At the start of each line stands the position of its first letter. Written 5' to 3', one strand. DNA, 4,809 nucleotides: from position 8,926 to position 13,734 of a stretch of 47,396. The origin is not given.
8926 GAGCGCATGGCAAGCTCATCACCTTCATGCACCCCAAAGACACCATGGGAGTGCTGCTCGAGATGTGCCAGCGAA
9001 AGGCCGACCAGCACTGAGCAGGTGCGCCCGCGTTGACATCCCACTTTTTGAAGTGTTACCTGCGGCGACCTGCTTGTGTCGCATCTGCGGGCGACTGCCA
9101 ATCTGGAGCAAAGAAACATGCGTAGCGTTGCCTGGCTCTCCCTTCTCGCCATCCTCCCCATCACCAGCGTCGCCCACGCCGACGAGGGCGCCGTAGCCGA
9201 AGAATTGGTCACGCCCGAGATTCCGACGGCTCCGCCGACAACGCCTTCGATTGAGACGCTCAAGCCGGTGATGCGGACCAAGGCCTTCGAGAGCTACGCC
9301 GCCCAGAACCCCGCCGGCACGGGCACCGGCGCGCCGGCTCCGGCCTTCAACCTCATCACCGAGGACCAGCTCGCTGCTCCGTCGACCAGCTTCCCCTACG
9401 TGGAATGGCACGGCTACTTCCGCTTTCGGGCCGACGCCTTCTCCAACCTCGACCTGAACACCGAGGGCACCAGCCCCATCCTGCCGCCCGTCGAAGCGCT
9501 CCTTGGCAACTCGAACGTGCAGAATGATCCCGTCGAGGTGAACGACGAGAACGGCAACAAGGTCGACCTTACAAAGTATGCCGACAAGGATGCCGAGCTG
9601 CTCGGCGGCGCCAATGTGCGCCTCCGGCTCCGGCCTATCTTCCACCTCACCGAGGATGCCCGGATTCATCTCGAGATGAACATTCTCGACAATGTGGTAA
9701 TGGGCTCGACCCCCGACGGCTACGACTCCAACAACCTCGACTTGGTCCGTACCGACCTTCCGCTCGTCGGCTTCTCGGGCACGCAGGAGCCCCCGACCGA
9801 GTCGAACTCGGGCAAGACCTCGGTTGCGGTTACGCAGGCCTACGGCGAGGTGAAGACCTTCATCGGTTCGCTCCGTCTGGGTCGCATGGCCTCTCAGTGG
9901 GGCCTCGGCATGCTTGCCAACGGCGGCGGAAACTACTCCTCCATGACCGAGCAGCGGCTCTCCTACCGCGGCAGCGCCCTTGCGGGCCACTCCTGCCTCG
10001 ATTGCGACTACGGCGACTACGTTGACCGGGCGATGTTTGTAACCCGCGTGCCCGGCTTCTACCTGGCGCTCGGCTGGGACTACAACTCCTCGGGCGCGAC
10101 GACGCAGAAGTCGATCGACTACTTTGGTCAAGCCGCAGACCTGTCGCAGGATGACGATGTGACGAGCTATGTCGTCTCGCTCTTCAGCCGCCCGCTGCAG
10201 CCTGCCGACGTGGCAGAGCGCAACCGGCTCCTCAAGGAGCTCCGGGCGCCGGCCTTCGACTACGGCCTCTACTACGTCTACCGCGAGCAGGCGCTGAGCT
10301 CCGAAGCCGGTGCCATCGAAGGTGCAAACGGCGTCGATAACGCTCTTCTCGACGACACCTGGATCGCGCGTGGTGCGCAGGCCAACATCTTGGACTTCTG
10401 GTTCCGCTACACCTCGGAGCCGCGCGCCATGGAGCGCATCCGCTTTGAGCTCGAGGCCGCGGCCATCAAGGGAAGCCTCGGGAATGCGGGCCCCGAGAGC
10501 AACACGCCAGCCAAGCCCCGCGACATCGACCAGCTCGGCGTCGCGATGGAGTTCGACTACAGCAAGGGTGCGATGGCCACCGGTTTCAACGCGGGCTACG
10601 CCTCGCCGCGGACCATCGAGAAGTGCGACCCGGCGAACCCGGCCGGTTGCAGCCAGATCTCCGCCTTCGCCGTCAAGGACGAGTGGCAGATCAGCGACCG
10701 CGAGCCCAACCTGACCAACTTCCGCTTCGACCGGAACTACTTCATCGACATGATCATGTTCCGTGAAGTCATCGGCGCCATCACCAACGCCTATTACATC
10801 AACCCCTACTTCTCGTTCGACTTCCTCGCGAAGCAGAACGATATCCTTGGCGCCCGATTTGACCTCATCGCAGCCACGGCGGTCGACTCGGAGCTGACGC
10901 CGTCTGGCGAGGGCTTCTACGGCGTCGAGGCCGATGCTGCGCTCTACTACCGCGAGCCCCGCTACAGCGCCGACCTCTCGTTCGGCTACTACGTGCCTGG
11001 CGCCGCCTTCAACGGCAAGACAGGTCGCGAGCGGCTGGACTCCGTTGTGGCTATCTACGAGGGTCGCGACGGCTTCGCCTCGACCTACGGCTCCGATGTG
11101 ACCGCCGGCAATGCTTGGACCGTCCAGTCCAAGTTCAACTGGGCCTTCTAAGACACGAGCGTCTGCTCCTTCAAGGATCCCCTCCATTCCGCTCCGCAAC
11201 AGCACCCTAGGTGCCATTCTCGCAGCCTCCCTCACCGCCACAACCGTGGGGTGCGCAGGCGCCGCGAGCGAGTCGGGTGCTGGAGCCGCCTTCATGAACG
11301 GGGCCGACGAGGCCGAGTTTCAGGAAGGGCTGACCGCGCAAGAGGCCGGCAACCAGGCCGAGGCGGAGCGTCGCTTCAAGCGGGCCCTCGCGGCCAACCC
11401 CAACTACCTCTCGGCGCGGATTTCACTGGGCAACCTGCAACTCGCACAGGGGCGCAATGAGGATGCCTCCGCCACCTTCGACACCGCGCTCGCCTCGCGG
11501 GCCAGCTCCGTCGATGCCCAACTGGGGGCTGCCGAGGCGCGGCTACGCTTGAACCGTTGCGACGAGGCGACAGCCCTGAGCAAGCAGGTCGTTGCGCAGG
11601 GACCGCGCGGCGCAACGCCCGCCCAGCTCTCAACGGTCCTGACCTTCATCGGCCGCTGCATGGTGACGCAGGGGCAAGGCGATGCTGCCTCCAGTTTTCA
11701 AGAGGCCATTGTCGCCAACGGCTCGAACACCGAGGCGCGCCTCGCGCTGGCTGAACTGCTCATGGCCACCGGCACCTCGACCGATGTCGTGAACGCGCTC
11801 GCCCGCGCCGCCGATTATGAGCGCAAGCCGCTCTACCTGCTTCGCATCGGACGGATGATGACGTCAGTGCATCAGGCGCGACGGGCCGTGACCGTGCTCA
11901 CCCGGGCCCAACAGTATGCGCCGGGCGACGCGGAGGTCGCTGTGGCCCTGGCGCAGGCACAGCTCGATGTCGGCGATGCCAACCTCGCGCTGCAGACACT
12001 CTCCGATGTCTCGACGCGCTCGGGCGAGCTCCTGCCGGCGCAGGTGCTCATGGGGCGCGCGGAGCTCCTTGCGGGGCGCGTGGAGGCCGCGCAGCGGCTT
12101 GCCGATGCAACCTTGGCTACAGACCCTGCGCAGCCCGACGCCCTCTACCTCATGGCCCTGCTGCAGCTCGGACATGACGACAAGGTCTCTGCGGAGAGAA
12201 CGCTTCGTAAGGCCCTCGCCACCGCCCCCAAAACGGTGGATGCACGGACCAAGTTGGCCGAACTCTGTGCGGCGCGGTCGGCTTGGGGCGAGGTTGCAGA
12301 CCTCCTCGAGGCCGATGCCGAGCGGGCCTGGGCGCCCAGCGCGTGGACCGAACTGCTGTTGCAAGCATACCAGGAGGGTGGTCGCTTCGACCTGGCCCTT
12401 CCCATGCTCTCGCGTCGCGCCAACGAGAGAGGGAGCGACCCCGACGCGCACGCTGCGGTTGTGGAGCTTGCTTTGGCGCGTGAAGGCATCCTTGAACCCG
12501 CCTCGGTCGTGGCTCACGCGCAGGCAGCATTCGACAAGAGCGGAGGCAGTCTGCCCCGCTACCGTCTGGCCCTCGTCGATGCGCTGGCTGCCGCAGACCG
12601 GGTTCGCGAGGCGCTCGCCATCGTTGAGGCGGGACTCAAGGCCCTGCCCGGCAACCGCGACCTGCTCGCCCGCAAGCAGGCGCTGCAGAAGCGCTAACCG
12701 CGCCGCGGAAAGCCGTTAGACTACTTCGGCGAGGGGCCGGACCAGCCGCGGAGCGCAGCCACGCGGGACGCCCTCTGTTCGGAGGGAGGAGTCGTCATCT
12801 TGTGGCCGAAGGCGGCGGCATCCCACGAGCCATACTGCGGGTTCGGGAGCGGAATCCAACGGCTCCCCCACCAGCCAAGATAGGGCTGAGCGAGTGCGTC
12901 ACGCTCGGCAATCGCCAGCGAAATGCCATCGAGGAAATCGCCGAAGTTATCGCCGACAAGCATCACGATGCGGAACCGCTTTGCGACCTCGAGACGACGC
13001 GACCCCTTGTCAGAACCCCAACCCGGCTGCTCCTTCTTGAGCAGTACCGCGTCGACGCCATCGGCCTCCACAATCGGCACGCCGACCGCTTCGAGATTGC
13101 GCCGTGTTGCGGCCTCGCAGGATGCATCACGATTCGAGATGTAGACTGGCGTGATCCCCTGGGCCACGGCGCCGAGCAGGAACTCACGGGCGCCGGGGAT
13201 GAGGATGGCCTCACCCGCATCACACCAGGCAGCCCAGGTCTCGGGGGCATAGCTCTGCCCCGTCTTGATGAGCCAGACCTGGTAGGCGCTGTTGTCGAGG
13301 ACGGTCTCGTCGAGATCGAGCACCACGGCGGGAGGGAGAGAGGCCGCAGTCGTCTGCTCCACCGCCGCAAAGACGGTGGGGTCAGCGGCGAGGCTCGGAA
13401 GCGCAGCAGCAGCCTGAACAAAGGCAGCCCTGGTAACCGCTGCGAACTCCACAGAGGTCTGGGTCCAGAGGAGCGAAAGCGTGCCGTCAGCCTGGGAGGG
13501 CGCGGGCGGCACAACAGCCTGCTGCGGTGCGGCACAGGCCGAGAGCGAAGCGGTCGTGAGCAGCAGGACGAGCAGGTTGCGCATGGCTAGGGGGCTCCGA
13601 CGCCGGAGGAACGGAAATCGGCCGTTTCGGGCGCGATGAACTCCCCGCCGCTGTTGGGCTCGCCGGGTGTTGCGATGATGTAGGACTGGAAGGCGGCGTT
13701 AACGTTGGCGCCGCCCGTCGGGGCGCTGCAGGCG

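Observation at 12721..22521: Seven-gene secreted nuclease/phosphatase operon that reads like a disassembled ExeM/NucH extracellular nuclease with its own outer-membrane barrel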

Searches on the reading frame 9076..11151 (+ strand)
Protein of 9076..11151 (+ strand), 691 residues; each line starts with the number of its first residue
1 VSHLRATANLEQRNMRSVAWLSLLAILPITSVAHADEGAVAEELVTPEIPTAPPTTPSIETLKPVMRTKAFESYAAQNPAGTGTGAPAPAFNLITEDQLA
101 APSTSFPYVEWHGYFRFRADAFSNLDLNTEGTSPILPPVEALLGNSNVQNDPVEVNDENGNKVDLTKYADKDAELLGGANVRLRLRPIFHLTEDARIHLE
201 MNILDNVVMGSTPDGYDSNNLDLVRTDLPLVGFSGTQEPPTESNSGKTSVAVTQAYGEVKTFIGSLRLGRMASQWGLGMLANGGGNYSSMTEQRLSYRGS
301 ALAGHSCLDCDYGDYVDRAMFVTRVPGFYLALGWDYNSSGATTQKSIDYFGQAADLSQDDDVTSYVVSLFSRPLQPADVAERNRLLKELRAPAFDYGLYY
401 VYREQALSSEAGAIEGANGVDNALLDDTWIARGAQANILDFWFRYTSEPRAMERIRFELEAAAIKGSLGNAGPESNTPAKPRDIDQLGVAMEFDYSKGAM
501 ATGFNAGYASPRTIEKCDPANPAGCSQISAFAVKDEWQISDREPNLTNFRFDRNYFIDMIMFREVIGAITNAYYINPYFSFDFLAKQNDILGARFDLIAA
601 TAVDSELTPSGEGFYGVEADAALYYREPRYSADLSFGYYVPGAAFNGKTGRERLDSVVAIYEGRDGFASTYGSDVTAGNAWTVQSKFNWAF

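Call 3: search_protein_families(library=pfam, proteins=[window:9076-11151:+], max_evalue=0.01)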
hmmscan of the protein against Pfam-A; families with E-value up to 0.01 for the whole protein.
window:9076-11151:+ (691 aa): 0 families

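Call 4: search_protein_families(library=ncbifam, proteins=[window:9076-11151:+], max_evalue=0.01)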
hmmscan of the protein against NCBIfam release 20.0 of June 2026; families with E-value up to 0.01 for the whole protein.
window:9076-11151:+ (691 aa): 1 family
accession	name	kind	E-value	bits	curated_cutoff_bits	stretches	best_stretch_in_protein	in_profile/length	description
TIGR04551.1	TIGR04551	subfamily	1.3e-95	321.3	300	1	110-656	2-505/519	TIGR04551 family protein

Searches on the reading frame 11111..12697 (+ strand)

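Call 18: search_protein_families(library=pfam, proteins=[window:11111-12697:+], max_evalue=0.001)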
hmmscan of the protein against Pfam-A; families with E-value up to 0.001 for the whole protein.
window:11111-12697:+ (528 aa): 14 families
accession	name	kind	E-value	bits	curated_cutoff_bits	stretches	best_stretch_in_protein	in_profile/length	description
PF14559.12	TPR_19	-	1.2e-26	93.2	25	3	78-130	3-55/68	Tetratricopeptide repeat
PF13428.12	TPR_14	-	4.4e-17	61.3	23.5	0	310-350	3-43/44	Tetratricopeptide repeat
PF13432.12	TPR_16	-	9.5e-14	52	32.7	2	106-166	3-63/65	Tetratricopeptide repeat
PF12895.13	ANAPC3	-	1.8e-09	38.2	27.2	0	324-400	5-80/82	Anaphase-promoting complex, cyclosome, subunit 3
PF23914.1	TPR_CcmH_CycH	-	2.5e-08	34.4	42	0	246-329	56-142/158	Cytochrome c-type biogenesis protein H TPR domain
PF13431.12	TPR_17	-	8.4e-08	32.3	24.4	0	89-119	2-32/34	Tetratricopeptide repeat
PF07719.23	TPR_2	-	4.2e-07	30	27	0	70-99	5-34/34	Tetratricopeptide repeat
PF24575.1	TPR_Slam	-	1.5e-06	29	35.2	1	69-123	50-104/104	Surface lipoprotein assembly modifier, N-terminal TPR repeats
PF13424.12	TPR_12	-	3.9e-06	27.4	30.1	0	96-129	41-74/77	Tetratricopeptide repeat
PF13414.12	TPR_11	-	4.4e-06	26.7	26.8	0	79-114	7-42/42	TPR repeat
PF25062.1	ARM_TT21_N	-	7.5e-06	26.3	40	0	78-165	112-199/222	Tetratricopeptide repeat protein 21 N-terminal ARM repeat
PF00515.34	TPR_1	-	3.6e-05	23.8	27.8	0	104-127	5-28/34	Tetratricopeptide repeat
PF25060.1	ARM_TT21_2nd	-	4.1e-05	23.6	27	1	134-353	56-267/270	Tetratricopeptide repeat protein 21 second ARM domain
PF14561.12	TPR_20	-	7.6e-05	23.4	25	0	86-123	8-45/90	Tetratricopeptide repeat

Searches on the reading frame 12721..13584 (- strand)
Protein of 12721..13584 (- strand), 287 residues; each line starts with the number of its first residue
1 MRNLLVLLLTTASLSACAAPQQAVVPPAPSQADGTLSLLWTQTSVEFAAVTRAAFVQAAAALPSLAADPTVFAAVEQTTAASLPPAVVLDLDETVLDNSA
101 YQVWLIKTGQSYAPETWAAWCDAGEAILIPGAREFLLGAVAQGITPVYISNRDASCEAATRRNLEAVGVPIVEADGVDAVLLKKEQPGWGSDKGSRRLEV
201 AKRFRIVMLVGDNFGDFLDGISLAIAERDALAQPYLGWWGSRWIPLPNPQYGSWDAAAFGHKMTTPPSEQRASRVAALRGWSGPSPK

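Call 3: search_protein_families(library=pfam, proteins=[window:12721-13584:-], max_evalue=0.01)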
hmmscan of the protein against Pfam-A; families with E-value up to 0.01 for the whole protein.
window:12721-13584:- (287 aa): 2 families
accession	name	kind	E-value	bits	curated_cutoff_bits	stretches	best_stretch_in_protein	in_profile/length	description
PF03767.20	Acid_phosphat_B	-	3.3e-37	128.6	27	1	38-254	47-230/230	HAD superfamily, subfamily IIIB (Acid phosphatase)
PF13344.12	Hydrolase_6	-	0.0067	16.9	27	0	128-175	15-62/101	Haloacid dehalogenase-like hydrolase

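Call 4: search_protein_families(library=ncbifam, proteins=[window:12721-13584:-], max_evalue=0.01)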
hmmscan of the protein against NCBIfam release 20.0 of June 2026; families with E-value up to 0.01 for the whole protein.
window:12721-13584:- (287 aa): 2 families
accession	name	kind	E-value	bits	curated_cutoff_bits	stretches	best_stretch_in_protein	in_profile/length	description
TIGR01533.1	lipo_e_P4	equivalog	8.4e-52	176.1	216.05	1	12-281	17-273/273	5'-nucleotidase, lipoprotein e(P4) family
TIGR01675.1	plant-AP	equivalog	3.1e-07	29.9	264.3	1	86-219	79-211/229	plant acid phosphatase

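Call 80: search_protein_families(library=padloc, proteins=[window:12721-13584:-], max_evalue=0.001)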
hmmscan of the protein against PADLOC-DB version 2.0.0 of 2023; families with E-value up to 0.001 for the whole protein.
window:12721-13584:- (287 aa): 0 families
